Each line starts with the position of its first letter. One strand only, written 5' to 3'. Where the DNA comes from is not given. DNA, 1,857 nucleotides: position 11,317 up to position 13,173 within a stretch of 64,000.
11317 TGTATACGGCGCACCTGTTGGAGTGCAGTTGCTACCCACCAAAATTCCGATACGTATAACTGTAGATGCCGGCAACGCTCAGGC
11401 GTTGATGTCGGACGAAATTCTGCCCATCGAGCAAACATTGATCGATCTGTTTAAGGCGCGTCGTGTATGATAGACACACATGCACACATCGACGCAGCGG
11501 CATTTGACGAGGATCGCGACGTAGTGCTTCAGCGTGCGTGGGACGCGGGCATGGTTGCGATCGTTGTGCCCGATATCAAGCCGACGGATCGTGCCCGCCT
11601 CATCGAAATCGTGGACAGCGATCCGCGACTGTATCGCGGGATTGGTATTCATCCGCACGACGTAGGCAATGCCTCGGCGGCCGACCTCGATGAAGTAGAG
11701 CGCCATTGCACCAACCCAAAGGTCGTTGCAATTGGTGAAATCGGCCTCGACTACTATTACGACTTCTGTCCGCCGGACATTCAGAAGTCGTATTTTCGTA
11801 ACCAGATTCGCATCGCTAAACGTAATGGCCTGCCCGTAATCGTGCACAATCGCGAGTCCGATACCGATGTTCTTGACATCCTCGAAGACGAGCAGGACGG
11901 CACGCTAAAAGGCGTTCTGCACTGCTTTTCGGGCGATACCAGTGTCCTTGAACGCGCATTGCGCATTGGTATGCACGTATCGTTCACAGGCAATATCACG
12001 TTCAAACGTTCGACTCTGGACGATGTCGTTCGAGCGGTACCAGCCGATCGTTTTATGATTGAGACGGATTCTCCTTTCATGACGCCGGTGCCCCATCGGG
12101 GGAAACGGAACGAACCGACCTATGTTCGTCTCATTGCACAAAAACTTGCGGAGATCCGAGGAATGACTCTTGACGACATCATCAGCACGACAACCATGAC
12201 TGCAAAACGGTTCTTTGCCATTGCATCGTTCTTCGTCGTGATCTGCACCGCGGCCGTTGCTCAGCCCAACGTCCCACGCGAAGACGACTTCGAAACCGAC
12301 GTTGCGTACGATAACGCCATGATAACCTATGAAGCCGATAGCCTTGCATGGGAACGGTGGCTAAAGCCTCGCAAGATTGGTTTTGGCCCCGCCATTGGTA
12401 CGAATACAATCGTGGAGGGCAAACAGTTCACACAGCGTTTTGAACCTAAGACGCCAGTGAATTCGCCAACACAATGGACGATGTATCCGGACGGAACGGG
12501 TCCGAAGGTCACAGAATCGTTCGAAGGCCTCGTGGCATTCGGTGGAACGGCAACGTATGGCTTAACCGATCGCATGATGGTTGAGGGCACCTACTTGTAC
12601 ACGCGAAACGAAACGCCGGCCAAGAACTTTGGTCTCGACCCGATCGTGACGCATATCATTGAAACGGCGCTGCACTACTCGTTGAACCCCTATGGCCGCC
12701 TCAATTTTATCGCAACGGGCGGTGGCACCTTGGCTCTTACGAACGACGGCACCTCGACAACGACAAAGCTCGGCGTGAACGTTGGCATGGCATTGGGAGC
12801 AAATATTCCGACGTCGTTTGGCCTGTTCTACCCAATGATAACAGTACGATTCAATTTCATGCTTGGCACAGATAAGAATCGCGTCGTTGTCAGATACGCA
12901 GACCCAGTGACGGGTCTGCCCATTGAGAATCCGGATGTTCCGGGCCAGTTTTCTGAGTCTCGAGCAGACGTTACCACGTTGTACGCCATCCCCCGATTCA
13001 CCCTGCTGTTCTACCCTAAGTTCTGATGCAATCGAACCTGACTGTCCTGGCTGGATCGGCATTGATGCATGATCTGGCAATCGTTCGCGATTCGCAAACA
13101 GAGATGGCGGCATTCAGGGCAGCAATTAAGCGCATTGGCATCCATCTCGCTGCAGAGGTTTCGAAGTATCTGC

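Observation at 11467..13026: TatD nuclease with no stop codon: its last helix doubles as the signal peptide of an outer-membrane beta-barrel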

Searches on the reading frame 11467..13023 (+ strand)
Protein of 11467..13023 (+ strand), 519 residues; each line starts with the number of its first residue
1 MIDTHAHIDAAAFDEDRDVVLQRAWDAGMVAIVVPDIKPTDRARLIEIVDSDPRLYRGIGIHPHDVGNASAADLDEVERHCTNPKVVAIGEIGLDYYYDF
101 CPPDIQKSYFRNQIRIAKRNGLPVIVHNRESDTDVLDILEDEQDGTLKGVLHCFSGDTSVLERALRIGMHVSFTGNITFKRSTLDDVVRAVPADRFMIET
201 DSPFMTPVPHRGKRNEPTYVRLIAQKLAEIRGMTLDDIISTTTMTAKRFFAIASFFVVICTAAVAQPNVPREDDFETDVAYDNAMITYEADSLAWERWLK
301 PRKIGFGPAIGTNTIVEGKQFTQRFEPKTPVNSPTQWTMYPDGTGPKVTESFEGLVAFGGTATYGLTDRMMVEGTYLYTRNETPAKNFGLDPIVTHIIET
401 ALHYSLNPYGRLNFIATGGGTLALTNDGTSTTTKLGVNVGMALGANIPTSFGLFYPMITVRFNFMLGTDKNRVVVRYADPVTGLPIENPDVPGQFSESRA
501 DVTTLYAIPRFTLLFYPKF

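Call 3: search_protein_families(library=pfam, proteins=[window:11467-13023:+], max_evalue=0.1)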
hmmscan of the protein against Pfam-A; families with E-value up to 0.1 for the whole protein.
window:11467-13023:+ (519 aa): 2 families
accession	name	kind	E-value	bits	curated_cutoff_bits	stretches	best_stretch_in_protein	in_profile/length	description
PF01026.27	TatD_DNase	-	2.2e-77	260.3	27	1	2-250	1-252/253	TatD related DNase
PF13505.12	OMP_b-brl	-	0.049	14.2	28.7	0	354-446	43-139/175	Outer membrane protein beta-barrel domain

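Call 4: search_protein_families(library=ncbifam, proteins=[window:11467-13023:+], max_evalue=0.1)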
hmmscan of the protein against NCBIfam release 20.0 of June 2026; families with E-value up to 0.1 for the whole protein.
window:11467-13023:+ (519 aa): 5 families
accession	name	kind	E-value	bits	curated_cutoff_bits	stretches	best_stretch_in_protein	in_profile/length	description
TIGR00010.1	TIGR00010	subfamily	5.2e-75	252.1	206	1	1-251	1-252/253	YchF/TatD family DNA exonuclease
NF008075.0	PRK10812.1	equivalog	1e-51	175.7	438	1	2-253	4-257/265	metal-dependent hydrolase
NF007745.0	PRK10425.1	equivalog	3.3e-43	147.8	395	1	1-253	1-259/260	3'-5' ssDNA/RNA exonuclease TatD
NF008522.0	PRK11449.1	equivalog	2.4e-40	138.3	481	1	1-248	5-254/259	metal-dependent hydrolase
NF041926.1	QatD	equivalog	2.7e-27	95.4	230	1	3-242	1-232/239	Qat anti-phage system TatD family nuclease QatD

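Call 5: find_homologous_proteins(query=window:11467-13023:+, region=1-519)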
Query window:11467-13023:+, residues 1-519 (519 aa): 3921 proteins with E <= 0.001 among 8000 candidates; the best 120 are listed.
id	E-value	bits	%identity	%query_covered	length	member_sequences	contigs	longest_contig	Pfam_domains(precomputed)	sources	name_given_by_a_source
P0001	0.0e+0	1196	100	100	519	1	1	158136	PF01026.28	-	-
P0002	0.0e+0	1016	83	100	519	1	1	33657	PF01026.28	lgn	-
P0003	0.0e+0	1010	83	100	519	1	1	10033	PF01026.28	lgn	-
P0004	2.8e-292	988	81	100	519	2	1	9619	PF01026.28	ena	-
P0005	3.3e-277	938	76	100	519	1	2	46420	PF01026.28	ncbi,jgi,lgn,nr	ncbi:MAG: TatD family hydrolase [bacterium]|nr:TatD family hydrolase [bacterium]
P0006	1.2e-223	761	63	100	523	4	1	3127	PF01026.28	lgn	-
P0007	1.1e-219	748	62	100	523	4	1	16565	PF01026.28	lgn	-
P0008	3.9e-212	723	60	100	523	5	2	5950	PF01026.28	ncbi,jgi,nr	ncbi:MAG: TatD family deoxyribonuclease [Ignavibacteriae bacterium]|nr:MAG: TatD family deoxyribonuc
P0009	2.5e-211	721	61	99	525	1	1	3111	PF01026.28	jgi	-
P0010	5.0e-211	720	59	100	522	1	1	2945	PF01026.28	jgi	-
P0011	5.9e-209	713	59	100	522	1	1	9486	PF01026.28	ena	-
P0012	3.0e-208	711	59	100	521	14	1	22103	PF01026.28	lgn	-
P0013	1.4e-203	695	58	100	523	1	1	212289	PF01026.28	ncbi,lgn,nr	ncbi:MAG: TatD family hydrolase [Ignavibacteria bacterium]|nr:TatD family hydrolase [Ignavibacteria 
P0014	1.6e-202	692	57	100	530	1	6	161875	PF01026.28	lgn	-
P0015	1.0e-201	689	58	100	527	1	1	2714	PF01026.28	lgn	-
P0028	2.7e-195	668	56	100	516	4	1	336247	PF01026.28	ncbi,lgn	-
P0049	1.3e-186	639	54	100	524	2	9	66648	PF01026.28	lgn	-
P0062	4.3e-182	624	53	100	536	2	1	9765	PF01026.28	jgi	-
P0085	2.3e-149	516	45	100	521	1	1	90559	PF01026.28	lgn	-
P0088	1.5e-122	428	46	100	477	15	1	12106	PF01026.28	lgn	-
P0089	1.8e-122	428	46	100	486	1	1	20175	PF01026.28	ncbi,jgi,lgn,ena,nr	ncbi:MAG TPA: TatD family hydrolase [Patescibacteria group bacterium]|nr:TatD family hydrolase [Pate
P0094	7.3e-119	416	45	100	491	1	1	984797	PF01026.28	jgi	jgi:TatD DNase family protein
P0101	1.1e-117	412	42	100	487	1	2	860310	PF01026.28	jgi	jgi:TatD DNase family protein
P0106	1.3e-116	408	43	100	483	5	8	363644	PF01026.28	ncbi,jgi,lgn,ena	ncbi:MAG: TatD family hydrolase [Candidatus Kapaibacterium sp.]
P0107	1.5e-116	408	43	100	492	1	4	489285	PF01026.28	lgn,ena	-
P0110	1.1e-115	405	40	99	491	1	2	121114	PF01026.28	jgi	jgi:TatD DNase family protein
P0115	5.1e-115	403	41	100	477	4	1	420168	PF01026.28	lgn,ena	-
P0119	1.7e-114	401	42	100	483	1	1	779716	PF01026.28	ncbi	-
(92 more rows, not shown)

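Call 32: list_cluster_members(proteins=[P0094, P0101, P0119, P0107, P0115, P0106, P0110, P0028, P0005, P0089])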
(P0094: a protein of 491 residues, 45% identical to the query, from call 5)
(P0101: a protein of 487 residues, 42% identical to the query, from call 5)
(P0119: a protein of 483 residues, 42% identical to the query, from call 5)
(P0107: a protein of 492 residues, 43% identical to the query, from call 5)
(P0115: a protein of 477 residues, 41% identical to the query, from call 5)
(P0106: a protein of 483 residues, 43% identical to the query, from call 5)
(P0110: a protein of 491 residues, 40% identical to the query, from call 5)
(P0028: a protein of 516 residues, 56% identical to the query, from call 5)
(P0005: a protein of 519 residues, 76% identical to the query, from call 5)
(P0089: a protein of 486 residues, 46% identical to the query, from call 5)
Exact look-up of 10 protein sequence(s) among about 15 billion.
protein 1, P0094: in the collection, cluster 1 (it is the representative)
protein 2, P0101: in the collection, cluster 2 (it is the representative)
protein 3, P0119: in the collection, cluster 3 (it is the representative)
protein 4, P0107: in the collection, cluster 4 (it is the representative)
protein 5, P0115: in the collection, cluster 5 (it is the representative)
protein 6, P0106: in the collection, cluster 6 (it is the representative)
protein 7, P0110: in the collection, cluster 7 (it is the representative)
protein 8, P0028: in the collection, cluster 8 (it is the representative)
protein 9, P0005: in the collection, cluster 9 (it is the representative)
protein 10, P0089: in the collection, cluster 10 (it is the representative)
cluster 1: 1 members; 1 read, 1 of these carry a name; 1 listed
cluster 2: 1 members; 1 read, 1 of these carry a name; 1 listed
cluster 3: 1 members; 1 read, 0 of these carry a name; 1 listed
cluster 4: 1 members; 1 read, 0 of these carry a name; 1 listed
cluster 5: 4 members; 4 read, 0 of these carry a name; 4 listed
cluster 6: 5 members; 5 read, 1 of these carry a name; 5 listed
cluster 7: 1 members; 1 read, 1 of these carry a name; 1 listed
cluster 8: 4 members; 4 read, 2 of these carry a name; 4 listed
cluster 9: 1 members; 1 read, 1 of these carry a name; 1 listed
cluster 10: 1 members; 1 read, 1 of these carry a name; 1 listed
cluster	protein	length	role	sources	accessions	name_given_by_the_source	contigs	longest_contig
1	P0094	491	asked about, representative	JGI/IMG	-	TatD DNase family protein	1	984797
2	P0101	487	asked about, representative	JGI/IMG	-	TatD DNase family protein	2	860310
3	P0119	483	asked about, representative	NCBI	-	-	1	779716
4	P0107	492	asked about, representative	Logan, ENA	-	-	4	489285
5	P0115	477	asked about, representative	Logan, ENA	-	-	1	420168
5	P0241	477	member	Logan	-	-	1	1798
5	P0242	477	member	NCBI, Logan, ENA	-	-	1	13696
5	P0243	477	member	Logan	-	-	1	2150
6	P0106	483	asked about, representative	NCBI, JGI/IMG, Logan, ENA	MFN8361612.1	MAG: TatD family hydrolase [Candidatus Kapaibacterium sp.]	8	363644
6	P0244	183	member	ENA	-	-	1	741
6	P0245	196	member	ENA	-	-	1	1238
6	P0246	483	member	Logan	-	-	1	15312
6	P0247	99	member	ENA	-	-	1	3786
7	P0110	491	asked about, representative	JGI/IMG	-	TatD DNase family protein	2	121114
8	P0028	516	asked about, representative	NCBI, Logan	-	-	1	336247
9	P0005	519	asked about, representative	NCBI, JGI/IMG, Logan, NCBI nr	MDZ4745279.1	MAG: TatD family hydrolase [bacterium] | TatD family hydrolase [bacterium]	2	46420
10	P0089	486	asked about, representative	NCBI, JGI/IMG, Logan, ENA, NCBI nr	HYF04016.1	MAG TPA: TatD family hydrolase [Patescibacteria group bacterium] | TatD family hydrolase [Patescibacteria group bacterium]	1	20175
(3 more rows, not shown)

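Call 57: find_encoding_contigs(protein=P0094, flank=2500, max_places=1)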
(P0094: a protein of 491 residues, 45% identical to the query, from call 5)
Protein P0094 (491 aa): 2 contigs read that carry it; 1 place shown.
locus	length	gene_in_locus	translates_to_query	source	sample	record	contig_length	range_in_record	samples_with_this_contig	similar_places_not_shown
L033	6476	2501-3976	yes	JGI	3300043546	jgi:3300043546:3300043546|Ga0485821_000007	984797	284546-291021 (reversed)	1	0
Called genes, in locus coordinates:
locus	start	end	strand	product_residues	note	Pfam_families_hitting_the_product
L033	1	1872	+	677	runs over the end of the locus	PF05496:RuvB_N (faint), PF13177:DNA_pol3_delta2, PF00004:AAA, PF07728:AAA_5 (faint), PF22608:DNAX_ATPase_lid, PF12169:DNA_pol3_gamma3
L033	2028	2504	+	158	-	PF00578:AhpC-TSA, PF08534:Redoxin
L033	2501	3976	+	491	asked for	PF01026:TatD_DNase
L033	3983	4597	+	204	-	PF14681:UPRTase, PF00156:Pribosyltran (weak)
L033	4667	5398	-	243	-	PF00756:Esterase (weak)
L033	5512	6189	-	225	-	PF04263:TPK_catalytic, PF04265:TPK_B1_binding (weak)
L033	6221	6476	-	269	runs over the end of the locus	PF01497:Peripla_BP_2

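Call 58: find_encoding_contigs(protein=P0101, flank=2500, max_places=1)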
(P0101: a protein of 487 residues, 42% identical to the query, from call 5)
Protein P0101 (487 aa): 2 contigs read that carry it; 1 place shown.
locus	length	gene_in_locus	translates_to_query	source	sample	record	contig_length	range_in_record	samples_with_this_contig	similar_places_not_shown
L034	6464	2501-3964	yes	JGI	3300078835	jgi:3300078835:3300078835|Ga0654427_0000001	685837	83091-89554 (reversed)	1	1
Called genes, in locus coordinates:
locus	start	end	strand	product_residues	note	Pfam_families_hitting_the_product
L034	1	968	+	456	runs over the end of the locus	PF06123:CreD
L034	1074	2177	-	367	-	PF27098:Rv0959_3rd, PF13519:VWA_2 (weak)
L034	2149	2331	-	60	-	-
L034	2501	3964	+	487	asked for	PF01026:TatD_DNase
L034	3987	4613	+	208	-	PF14681:UPRTase, PF00156:Pribosyltran (weak)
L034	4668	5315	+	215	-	PF12766:Pyridox_oxase_2 (weak), PF01243:PNPOx_N, PF10590:PNP_phzG_C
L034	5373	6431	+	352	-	PF01075:Glyco_transf_9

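Call 59: find_encoding_contigs(protein=P0119, flank=2500, max_places=1)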
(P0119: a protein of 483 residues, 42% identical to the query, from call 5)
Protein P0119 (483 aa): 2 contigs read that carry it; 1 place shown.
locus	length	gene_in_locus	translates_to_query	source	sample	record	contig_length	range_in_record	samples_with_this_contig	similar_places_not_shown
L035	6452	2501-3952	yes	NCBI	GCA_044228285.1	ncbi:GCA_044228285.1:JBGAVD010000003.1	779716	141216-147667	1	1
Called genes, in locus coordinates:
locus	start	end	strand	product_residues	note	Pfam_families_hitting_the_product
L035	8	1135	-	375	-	-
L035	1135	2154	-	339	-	PF01168:Ala_racemase_N, PF00842:Ala_racemase_C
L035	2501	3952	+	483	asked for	PF01026:TatD_DNase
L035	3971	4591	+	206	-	PF14681:UPRTase, PF00156:Pribosyltran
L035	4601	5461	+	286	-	PF00892:EamA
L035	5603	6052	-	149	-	PF11253:DUF3052 (weak)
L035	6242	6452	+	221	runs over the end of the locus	PF09365:DUF2461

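Call 60: find_encoding_contigs(protein=P0107, flank=2500, max_places=1)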
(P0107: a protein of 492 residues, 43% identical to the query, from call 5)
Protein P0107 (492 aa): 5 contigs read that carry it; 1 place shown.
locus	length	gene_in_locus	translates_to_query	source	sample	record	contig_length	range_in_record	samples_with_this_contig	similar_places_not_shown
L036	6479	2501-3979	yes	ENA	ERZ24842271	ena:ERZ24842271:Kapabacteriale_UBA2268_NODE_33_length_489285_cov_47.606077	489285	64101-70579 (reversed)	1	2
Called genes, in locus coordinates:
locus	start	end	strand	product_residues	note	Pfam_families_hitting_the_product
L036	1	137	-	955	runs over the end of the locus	PF00082:Peptidase_S8, PF18962:Por_Secre_tail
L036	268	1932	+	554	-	PF05496:RuvB_N (weak), PF13177:DNA_pol3_delta2, PF00004:AAA, PF07728:AAA_5 (weak), PF22608:DNAX_ATPase_lid, PF12169:DNA_pol3_gamma3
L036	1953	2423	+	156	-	PF00578:AhpC-TSA, PF08534:Redoxin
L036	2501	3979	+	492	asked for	PF01026:TatD_DNase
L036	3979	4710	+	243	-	PF05050:Methyltransf_21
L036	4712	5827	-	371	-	PF01551:Peptidase_M23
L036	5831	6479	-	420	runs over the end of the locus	PF00275:EPSP_synthase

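Call 61: find_encoding_contigs(protein=P0115, flank=2500, max_places=1)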
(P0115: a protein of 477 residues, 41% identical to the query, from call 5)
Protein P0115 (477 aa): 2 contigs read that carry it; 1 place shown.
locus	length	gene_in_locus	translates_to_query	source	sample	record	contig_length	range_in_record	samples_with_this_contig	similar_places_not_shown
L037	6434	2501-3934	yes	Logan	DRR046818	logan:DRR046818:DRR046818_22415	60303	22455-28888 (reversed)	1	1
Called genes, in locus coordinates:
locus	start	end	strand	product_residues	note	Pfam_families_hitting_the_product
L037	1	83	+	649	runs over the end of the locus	PF13476:AAA_23 (weak)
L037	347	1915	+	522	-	PF00072:Response_reg, PF08665:PglZ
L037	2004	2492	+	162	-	PF02367:TsaE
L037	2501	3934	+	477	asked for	PF01026:TatD_DNase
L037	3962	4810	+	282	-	-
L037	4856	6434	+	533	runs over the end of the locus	PF22694:CtpB_N-like, PF00595:PDZ (weak), PF13180:PDZ_2 (weak), PF17820:PDZ_6, PF03572:Peptidase_S41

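Call 62: find_encoding_contigs(protein=P0088, flank=2500, max_places=1)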
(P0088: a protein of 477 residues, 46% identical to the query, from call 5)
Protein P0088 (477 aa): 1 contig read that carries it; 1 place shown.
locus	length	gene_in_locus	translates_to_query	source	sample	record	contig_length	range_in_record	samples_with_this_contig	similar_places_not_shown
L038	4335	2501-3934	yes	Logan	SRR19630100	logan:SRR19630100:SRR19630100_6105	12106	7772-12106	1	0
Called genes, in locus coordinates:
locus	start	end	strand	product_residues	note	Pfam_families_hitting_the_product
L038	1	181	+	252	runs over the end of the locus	PF11967:RecO_N, PF02565:RecO_C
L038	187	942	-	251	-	PF02230:Abhydrolase_2 (weak)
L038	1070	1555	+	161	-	-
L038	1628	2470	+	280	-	PF02673:BacA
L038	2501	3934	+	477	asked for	PF01026:TatD_DNase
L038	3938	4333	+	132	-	?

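Call 64: predict_structure(alignment_id=A3)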
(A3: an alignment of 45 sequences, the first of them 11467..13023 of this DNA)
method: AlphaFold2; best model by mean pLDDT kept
length: 519 residues; sequences in the alignment: 45
mean_pLDDT: 83.1   pTM: 0.46
mean pLDDT of the five models: 83.1, 83.0, 82.7, 82.2, 81.0
residues with pLDDT >= 90: 242; 70-90: 172; 50-70: 84; < 50: 21
segments of 3 or more residues with pLDDT < 50: 1-4, 201-208, 211-217
pLDDT, mean of each block of 10 residues (from residue 1): 52 71 71 85 89 92 91 94 93 86 93 96 91 93 92 82 91 61 68 71 48 50 63 67 60 70 58 82 76 66 90 96 90 89 93 94 90 97 88 95 86 91 90 95 90 93 95 91 89 92 96 91
secondary structure, 60 per line:
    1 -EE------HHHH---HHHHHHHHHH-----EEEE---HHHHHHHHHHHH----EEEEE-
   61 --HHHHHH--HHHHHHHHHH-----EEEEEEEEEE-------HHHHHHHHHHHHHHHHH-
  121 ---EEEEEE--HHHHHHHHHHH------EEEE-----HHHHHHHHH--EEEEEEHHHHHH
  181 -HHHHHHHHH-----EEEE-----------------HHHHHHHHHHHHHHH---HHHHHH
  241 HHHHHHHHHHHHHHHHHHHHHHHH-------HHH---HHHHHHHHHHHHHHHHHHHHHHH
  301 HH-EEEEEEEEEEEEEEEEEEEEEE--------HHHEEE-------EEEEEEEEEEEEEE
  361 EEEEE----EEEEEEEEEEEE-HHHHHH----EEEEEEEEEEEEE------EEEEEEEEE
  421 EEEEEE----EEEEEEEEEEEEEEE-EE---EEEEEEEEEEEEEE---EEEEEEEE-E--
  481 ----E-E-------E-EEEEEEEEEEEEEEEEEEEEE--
elements in order: H10-13 H17-26 E32-35 H39-50 E55-59 H63-68 H71-80 E86-95 H103-119 E124-129 H132-142 E149-152 H158-166 E169-174 H175-180 H182-190 E196-199 H217-231 H235-264 H278-302 E304-325 E337-339 E347-365 E370-381 H383-388 E393-405 E412-426 E431-445 E452-465 E469-476 E497-517

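Call 68: search_protein_families(library=pfam, proteins=[P0094], max_evalue=0.1)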
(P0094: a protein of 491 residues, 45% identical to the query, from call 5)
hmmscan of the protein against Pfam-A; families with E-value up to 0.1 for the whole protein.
P0094 (491 aa): 2 families
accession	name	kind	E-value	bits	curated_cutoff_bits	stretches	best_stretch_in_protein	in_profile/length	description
PF01026.27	TatD_DNase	-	4e-81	272.6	27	1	2-251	1-253/253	TatD related DNase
PF01979.26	Amidohydro_1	-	0.09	12.4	25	0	101-214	128-244/345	Amidohydrolase family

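Call 74: find_related_loci(query=A4, collection=metagenome_contigs, flank=300)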
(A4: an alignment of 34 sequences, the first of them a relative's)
Query A4 (491 aa) in metagenome_contigs; peptide patterns used: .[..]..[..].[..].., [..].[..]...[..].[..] (x = any residue, [..] = any of these).
596 stretches matched a pattern (row limit reached: there are more); 591 encode a relative of the query (tblastn E <= 1e-3); the best 80 are kept; 80 distinct loci.
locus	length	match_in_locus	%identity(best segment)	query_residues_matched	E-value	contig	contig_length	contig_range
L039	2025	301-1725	46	1-491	1e-132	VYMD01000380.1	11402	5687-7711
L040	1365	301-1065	45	1-252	1e-72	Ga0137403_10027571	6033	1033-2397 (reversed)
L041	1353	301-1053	44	1-250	3e-69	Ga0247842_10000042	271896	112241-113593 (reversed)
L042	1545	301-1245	39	1-299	2e-67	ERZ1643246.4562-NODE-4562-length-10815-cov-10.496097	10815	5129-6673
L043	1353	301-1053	45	1-250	2e-67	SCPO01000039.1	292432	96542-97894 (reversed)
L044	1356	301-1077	44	3-253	5e-68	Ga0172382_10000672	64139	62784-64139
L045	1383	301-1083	45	1-250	4e-67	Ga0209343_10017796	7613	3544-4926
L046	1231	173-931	43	2-253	1e-66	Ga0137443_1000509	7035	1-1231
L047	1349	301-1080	43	1-250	9e-70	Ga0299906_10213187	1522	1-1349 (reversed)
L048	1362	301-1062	42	1-254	7e-66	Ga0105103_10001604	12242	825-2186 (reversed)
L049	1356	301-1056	44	1-252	3e-66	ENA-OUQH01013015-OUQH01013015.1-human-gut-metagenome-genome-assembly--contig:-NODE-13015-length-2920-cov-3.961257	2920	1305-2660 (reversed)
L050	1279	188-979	42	2-255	9e-66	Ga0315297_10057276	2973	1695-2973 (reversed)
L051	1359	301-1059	42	1-252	2e-65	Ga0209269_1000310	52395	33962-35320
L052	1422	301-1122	43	1-252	9e-65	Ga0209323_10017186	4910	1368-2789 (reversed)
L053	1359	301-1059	43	2-253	1e-64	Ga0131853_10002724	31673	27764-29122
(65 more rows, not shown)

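Call 78: find_encoding_contigs(protein=P0049, flank=1500, max_places=1)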
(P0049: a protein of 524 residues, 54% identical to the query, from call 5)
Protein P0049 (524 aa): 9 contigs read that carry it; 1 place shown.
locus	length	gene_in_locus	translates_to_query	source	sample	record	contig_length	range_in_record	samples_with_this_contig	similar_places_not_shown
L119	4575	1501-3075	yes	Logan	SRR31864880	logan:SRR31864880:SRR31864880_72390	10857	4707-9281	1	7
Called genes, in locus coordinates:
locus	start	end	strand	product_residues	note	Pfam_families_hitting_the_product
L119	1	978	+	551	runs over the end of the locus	PF05496:RuvB_N (weak), PF13177:DNA_pol3_delta2, PF13604:AAA_30 (faint), PF00004:AAA, PF07728:AAA_5 (weak), PF13401:AAA_22 (weak), PF22608:DNAX_ATPase_lid, PF12169:DNA_pol3_gamma3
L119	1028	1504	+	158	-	PF08534:Redoxin, PF00578:AhpC-TSA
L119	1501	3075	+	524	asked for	PF01026:TatD_DNase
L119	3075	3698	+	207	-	PF14681:UPRTase, PF00156:Pribosyltran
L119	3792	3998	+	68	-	-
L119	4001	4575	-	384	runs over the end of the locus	PF00266:Aminotran_5, PF01053:Cys_Met_Meta_PP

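Call 79: find_encoding_contigs(protein=P0085, flank=1500, max_places=1)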
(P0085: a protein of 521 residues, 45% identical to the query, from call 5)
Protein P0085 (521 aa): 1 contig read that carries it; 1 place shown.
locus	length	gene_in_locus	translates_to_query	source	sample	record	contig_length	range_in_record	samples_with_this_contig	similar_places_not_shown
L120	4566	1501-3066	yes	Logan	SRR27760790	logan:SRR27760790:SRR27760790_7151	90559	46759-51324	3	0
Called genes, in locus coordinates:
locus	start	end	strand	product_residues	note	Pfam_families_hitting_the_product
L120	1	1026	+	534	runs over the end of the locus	PF05496:RuvB_N (weak), PF13177:DNA_pol3_delta2, PF13401:AAA_22, PF00004:AAA, PF07728:AAA_5 (weak), PF22608:DNAX_ATPase_lid, PF12169:DNA_pol3_gamma3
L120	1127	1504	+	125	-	PF00578:AhpC-TSA, PF08534:Redoxin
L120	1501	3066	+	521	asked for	PF01026:TatD_DNase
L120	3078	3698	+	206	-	PF14681:UPRTase, PF00156:Pribosyltran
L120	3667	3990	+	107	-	-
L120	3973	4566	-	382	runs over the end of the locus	PF00266:Aminotran_5, PF01053:Cys_Met_Meta_PP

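Call 80: find_encoding_contigs(protein=P0062, flank=1500, max_places=1)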
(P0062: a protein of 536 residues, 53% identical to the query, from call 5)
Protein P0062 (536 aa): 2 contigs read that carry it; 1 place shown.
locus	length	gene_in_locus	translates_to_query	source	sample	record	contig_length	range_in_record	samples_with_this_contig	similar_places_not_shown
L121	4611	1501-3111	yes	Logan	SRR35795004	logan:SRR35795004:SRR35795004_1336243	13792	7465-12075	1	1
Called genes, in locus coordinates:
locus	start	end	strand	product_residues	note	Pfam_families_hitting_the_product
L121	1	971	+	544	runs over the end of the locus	PF05496:RuvB_N (weak), PF13177:DNA_pol3_delta2, PF13604:AAA_30 (faint), PF00004:AAA, PF07728:AAA_5 (weak), PF13401:AAA_22 (weak), PF22608:DNAX_ATPase_lid, PF12169:DNA_pol3_gamma3, +1 more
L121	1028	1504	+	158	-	PF08534:Redoxin, PF00578:AhpC-TSA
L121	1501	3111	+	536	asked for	PF01026:TatD_DNase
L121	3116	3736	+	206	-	PF14681:UPRTase, PF00156:Pribosyltran (weak)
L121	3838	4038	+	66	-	-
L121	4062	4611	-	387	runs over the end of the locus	PF00266:Aminotran_5, PF01053:Cys_Met_Meta_PP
